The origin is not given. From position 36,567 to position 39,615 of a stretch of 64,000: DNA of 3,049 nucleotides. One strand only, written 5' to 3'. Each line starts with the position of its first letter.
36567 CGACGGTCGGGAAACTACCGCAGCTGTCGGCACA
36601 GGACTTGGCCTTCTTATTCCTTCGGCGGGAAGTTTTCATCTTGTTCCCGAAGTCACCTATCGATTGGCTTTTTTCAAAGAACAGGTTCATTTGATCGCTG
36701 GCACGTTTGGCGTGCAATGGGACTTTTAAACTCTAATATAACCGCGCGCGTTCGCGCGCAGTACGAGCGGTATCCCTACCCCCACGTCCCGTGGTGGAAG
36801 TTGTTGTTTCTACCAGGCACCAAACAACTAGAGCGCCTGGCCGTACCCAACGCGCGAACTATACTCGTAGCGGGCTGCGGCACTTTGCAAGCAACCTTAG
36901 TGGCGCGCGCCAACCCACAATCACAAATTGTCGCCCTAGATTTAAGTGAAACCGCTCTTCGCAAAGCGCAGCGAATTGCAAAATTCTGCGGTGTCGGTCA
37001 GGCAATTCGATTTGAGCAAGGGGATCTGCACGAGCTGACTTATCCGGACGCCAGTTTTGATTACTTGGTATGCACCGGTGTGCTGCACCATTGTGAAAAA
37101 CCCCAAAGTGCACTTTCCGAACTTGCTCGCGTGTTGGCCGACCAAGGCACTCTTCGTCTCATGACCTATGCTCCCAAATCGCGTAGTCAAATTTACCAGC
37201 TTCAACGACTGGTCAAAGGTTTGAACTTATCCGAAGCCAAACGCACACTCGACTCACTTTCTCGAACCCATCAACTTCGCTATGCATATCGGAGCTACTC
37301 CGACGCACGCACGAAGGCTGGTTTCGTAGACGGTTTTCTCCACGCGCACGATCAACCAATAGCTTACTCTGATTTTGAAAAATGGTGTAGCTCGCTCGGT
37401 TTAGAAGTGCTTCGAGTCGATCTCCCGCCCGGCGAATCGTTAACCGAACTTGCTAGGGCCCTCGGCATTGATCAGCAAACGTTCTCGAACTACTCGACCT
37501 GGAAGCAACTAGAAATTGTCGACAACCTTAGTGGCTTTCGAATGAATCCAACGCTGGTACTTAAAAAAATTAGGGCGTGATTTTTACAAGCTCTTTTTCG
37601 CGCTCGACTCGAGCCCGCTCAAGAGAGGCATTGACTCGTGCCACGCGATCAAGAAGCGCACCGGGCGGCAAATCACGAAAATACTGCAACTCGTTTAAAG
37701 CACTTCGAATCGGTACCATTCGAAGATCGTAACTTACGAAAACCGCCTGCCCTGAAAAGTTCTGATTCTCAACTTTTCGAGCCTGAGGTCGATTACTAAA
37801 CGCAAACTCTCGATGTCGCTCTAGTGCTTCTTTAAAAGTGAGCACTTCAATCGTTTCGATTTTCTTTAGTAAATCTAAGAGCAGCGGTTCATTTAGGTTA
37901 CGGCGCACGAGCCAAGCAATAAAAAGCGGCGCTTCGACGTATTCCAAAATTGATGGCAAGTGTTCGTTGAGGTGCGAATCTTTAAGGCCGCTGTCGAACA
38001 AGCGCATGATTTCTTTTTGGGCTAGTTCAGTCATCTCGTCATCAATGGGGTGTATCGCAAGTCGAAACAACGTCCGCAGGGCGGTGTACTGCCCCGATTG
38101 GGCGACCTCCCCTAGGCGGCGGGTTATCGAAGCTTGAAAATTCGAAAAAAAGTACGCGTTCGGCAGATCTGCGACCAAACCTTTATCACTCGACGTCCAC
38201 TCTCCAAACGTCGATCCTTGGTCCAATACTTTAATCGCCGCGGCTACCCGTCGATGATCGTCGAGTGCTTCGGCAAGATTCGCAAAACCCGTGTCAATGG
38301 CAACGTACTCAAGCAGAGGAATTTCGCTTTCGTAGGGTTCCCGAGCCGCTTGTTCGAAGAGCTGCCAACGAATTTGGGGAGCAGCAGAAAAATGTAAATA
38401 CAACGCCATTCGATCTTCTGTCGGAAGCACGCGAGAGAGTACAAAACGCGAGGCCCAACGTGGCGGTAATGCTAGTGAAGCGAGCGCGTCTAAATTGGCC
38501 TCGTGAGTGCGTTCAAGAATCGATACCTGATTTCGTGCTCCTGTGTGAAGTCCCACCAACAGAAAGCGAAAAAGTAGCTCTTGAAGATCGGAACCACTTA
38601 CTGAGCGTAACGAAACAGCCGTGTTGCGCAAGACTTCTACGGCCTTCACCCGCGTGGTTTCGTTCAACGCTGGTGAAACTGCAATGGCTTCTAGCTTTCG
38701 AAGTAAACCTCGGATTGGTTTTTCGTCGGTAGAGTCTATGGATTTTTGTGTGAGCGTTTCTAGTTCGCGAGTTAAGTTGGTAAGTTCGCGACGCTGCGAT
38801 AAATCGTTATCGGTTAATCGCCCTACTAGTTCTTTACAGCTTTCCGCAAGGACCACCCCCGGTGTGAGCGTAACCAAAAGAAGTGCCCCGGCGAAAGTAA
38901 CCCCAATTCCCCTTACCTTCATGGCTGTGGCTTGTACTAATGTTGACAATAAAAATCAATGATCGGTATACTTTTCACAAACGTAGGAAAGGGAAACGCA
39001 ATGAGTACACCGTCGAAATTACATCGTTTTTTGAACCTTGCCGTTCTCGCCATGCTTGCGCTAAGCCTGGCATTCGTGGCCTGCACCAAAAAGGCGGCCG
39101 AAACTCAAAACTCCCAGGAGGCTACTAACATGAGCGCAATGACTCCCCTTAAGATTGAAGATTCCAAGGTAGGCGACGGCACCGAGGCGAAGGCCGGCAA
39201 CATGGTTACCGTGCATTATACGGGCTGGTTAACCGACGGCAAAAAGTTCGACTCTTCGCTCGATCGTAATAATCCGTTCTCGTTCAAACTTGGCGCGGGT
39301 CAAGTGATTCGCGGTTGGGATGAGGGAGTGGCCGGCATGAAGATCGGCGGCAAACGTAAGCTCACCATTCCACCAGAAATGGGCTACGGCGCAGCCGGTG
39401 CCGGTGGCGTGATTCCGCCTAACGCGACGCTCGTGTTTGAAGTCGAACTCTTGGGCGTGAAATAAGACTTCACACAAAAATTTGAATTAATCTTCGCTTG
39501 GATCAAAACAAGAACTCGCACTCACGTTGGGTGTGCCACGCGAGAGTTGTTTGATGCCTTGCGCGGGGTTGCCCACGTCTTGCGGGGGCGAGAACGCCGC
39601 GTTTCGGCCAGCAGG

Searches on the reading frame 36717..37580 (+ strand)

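Call 19: search_protein_families(library=pfam, proteins=[window:36717-37580:+], max_evalue=1)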
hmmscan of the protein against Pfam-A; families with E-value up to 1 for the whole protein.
window:36717-37580:+ (287 aa): 21 families
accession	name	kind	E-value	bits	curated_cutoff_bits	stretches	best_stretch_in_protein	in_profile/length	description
PF08241.18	Methyltransf_11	-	2.5e-20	73.4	21.2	1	52-146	3-93/95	Methyltransferase domain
PF13649.12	Methyltransf_25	-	1.2e-18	68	27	1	49-144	1-97/97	Methyltransferase domain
PF13847.12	Methyltransf_31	-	7.4e-18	65.1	27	1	49-152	7-113/145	Methyltransferase domain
PF08242.18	Methyltransf_12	-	3.6e-17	63.3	30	1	52-146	3-98/98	Methyltransferase domain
PF13489.12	Methyltransf_23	-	3e-10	40.5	27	1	44-169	21-124/164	Methyltransferase domain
PF01209.24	Ubie_methyltran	-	1.4e-07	31.5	20.1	1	50-151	54-154/233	ubiE/COQ5 methyltransferase family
PF01170.24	UPF0020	-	3.6e-06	27.2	22.3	1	56-119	64-127/197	RMKL-like, methyltransferase domain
PF05175.20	MTS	-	9e-05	22.6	23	1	39-166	25-154/170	Methyltransferase small domain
PF20922.3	Anamorsin_N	-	0.00083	19.5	27.1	1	84-171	21-113/163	Anamorsin, N-terminal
PF05724.17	TPMT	-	0.0014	18.8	26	1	37-85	29-76/218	Thiopurine S-methyltransferase (TPMT)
PF13679.12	Methyltransf_32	-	0.0017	18.8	27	1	52-128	32-113/143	Methyltransferase domain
PF07021.18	MetW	-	0.0017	18.4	21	1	43-139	11-101/193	Methionine biosynthesis protein MetW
PF08003.17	Methyltransf_9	-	0.0029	17.1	23.8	1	45-150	115-219/315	Protein of unknown function (DUF1698)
PF12840.13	HTH_20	-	0.016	15.6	27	1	237-257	16-36/51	Helix-turn-helix domain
PF02353.26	CMAS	-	0.037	13.8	27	1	37-157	54-173/273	Mycolic acid cyclopropane synthetase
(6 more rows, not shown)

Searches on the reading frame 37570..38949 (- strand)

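Call 19: search_protein_families(library=pfam, proteins=[window:37570-38949:-], max_evalue=1)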
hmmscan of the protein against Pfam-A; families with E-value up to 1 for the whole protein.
window:37570-38949:- (459 aa): 1 family
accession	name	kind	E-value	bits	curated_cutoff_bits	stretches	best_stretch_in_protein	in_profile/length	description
PF18216.6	N_formyltrans_C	-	0.092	12.9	25.8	1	361-409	5-50/52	N-formyltransferase dimerization C-terminal domain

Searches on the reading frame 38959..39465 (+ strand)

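Call 19: search_protein_families(library=pfam, proteins=[window:38959-39465:+], max_evalue=1)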
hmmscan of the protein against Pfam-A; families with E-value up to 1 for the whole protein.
window:38959-39465:+ (168 aa): 2 families
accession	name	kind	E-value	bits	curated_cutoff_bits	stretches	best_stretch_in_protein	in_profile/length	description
PF00254.34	FKBP_C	-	2.6e-40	137.1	21.1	1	75-165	2-94/94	FKBP-type peptidyl-prolyl cis-trans isomerase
PF05428.17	CRF-BP_N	-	0.077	13.2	25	1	76-106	52-81/127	Corticotropin-releasing factor binding protein N-terminal domain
